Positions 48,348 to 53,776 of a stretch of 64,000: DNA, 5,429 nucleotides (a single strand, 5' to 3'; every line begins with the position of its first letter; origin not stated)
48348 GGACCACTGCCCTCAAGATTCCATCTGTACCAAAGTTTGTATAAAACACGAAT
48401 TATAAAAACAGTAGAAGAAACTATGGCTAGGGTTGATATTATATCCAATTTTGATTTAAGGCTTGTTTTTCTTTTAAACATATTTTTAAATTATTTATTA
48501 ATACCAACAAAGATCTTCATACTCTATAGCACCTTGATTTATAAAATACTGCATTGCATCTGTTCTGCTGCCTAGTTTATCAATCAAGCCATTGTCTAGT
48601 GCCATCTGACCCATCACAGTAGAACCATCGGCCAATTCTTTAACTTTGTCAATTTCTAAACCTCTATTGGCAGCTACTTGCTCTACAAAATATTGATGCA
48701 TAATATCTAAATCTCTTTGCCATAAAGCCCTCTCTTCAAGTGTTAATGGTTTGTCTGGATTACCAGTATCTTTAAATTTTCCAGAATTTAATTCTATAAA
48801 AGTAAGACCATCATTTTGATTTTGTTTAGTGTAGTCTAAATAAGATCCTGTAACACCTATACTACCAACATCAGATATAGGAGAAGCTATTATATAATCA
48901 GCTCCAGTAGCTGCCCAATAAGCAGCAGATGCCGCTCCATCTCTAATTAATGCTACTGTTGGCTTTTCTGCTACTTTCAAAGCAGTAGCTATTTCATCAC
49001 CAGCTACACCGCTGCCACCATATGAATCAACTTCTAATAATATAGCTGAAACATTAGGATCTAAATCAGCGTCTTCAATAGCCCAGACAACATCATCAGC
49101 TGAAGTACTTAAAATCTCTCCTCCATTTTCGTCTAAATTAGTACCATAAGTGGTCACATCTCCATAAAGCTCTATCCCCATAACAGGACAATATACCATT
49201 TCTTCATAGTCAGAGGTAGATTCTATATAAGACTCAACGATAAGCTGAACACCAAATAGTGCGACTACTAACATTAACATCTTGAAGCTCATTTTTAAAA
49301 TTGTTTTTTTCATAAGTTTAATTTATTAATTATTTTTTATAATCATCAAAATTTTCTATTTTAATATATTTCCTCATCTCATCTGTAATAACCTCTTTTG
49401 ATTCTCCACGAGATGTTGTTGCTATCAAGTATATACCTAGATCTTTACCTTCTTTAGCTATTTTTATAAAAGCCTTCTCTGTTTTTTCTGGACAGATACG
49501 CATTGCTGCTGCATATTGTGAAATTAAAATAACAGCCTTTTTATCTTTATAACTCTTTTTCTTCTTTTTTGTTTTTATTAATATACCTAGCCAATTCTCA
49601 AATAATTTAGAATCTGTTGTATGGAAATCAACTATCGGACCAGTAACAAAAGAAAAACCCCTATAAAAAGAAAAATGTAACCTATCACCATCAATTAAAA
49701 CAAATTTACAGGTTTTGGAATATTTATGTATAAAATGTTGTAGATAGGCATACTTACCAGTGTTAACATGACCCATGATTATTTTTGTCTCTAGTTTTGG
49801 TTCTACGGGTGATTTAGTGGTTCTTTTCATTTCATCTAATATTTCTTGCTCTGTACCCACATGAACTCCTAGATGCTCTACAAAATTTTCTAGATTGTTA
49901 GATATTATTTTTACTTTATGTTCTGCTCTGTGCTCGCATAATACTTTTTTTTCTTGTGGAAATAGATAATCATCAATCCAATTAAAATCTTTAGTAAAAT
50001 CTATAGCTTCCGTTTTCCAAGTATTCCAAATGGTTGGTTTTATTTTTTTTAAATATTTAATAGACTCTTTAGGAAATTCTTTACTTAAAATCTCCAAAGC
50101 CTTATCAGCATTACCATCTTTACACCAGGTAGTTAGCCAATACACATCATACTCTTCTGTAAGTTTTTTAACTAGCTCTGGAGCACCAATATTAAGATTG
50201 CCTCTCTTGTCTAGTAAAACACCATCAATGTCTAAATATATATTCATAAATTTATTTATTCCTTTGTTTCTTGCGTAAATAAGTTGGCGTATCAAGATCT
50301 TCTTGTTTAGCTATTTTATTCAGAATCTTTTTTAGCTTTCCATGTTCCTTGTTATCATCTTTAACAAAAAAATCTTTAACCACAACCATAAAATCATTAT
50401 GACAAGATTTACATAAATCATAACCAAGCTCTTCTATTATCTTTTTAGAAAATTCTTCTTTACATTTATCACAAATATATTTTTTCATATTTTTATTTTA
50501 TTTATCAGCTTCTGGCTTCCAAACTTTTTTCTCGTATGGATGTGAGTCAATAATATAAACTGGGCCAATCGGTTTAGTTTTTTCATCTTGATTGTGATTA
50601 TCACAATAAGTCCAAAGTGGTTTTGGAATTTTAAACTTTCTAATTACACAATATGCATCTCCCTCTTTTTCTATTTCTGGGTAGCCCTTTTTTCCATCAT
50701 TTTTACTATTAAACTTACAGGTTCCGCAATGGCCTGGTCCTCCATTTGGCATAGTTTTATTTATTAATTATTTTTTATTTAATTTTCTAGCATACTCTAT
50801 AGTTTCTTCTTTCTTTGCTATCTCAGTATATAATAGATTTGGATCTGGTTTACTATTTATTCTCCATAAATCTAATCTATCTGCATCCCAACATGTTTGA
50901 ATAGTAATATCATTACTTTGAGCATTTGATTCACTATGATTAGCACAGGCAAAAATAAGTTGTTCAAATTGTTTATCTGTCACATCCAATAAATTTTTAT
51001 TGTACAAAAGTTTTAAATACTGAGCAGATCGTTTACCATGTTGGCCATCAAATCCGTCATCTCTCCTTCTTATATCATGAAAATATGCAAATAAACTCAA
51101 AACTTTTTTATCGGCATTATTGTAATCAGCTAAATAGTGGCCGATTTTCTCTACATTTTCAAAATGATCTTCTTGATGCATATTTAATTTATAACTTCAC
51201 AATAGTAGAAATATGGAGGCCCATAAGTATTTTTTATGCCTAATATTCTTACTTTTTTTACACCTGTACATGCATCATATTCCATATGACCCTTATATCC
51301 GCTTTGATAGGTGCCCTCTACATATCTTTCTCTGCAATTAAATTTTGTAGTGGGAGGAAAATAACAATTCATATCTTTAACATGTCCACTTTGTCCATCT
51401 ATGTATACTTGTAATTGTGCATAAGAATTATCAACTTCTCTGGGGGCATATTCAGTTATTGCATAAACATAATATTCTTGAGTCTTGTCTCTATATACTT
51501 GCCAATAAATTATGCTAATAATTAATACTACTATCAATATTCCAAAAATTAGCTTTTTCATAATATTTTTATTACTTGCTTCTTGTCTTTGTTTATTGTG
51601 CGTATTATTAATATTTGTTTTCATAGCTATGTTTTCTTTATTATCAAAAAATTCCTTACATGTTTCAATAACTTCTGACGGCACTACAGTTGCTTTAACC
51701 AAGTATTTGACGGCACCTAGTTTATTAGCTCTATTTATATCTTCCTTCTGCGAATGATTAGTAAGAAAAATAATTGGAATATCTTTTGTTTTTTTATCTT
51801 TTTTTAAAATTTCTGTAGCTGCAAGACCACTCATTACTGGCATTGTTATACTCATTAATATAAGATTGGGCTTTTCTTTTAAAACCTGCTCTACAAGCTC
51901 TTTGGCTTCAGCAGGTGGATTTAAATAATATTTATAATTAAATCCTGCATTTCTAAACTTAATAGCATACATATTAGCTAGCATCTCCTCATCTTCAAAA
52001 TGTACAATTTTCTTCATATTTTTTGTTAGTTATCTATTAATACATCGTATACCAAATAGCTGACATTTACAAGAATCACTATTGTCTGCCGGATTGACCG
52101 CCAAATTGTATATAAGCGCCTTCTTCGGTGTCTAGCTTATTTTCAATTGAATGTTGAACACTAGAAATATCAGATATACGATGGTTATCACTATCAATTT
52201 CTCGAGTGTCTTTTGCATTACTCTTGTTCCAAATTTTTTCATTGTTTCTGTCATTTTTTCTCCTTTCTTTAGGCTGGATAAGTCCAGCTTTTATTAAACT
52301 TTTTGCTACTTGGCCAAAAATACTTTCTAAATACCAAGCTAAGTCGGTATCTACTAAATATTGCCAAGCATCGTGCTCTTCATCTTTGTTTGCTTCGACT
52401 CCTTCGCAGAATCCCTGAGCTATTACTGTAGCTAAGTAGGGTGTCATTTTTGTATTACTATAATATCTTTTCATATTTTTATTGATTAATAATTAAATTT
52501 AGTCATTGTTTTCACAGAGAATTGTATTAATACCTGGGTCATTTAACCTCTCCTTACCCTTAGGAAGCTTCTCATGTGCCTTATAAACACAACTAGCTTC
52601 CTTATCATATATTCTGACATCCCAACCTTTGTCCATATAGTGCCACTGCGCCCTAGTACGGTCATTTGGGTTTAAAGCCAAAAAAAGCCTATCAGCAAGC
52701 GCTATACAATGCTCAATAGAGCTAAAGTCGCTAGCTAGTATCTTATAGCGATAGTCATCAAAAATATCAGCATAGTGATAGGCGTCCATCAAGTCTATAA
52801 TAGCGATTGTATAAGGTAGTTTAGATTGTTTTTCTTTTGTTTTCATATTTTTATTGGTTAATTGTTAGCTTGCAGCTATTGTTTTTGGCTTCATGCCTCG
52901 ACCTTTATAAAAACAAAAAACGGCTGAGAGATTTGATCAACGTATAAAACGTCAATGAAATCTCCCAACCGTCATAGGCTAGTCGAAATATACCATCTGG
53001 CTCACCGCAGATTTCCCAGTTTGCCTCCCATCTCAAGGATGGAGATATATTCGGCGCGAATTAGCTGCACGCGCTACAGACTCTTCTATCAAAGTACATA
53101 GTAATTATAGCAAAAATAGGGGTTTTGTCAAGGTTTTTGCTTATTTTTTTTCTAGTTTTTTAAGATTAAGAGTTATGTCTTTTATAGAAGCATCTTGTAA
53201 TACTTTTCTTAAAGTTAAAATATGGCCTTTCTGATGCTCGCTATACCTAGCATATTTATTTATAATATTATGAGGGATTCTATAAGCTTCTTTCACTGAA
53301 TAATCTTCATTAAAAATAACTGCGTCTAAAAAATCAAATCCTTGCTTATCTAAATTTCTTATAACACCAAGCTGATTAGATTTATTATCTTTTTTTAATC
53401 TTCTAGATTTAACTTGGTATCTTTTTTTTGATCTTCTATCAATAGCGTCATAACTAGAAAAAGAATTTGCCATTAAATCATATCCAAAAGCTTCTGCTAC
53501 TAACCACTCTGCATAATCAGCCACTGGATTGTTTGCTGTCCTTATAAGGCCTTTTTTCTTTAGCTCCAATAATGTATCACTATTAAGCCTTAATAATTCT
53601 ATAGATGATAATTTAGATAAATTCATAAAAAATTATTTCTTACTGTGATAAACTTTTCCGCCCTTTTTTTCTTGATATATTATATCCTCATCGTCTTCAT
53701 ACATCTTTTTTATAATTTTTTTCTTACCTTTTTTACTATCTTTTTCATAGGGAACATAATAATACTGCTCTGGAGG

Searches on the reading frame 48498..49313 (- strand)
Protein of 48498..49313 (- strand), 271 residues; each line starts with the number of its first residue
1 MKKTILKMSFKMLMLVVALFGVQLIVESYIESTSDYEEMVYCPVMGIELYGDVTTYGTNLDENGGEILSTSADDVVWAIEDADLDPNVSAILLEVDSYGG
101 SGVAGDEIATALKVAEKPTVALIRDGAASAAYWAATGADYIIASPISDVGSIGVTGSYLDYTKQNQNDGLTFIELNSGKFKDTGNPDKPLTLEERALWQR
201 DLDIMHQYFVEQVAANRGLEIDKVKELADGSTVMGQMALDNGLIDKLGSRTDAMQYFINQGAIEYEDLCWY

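Call 60: search_protein_families(library=pfam, proteins=[window:48498-49313:-], max_evalue=0.001)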
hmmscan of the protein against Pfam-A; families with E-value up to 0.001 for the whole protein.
window:48498-49313:- (271 aa): 3 families
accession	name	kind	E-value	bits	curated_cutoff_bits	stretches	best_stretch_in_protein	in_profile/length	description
PF01343.23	Peptidase_S49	-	2e-37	128.9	24.9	1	113-255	3-145/154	Peptidase family S49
PF25145.1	NfeD1b_N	-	4.2e-07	30.2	40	1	79-155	23-98/189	NfeD1b, N-terminal domain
PF00574.28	CLP_protease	-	0.00013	22.4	20.2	0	65-138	23-96/182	Clp protease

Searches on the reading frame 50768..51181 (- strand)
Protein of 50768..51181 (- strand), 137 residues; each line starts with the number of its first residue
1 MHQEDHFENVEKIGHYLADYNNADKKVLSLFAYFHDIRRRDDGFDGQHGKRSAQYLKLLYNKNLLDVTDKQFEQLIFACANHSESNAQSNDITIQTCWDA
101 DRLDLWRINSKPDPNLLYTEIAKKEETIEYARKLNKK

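Call 9: search_protein_families(library=pfam, proteins=[window:50768-51181:-], max_evalue=0.01)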
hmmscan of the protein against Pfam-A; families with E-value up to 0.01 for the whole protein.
window:50768-51181:- (137 aa): 1 family
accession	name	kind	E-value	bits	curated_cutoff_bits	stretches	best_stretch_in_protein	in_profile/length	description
PF01966.28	HD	-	0.00083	20.1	22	1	5-104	3-114/116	HD domain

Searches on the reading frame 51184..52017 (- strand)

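Call 9: search_protein_families(library=pfam, proteins=[window:51184-52017:-], max_evalue=0.01)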
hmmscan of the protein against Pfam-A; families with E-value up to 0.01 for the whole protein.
window:51184-52017:- (277 aa): 4 families
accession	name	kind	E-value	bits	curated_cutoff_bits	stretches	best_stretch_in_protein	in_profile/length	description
PF00072.30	Response_reg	-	3.9e-15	56.4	30.2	1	34-109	27-100/111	Response regulator receiver domain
PF06024.17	Orf78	-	0.00071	20.3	29.4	1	125-181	37-93/101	Orf78 (ac78)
PF02310.24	B12-binding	-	0.0013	19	32.1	1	15-83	18-85/121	B12 binding domain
PF15330.11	SIT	-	0.005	17.8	27.6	0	156-247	5-104/114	SHP2-interacting transmembrane adaptor protein, SIT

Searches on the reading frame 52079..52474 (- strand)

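Call 9: search_protein_families(library=pfam, proteins=[window:52079-52474:-], max_evalue=0.01)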
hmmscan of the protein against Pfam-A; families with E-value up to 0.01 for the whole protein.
window:52079-52474:- (131 aa): 1 family
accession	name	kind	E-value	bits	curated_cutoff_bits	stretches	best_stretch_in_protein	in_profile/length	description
PF24192.1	DUF7417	-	0.00015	21.9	27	1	27-68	18-59/75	Domain of unknown function (DUF7417)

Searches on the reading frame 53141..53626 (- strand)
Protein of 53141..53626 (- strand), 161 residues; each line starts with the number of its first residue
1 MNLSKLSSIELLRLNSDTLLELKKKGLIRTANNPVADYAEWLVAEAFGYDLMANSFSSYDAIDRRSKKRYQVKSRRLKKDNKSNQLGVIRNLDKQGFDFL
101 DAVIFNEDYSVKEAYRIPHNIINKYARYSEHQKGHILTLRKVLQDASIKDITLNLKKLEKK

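Call 9: search_protein_families(library=pfam, proteins=[window:53141-53626:-], max_evalue=0.01)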
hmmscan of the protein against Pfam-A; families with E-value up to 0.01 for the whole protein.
window:53141-53626:- (161 aa): 1 family
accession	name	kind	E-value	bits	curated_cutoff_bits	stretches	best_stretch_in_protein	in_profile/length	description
PF22522.2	DUF6998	-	1.7e-05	25.2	27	1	35-141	26-122/136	Family of unknown function (DUF6998)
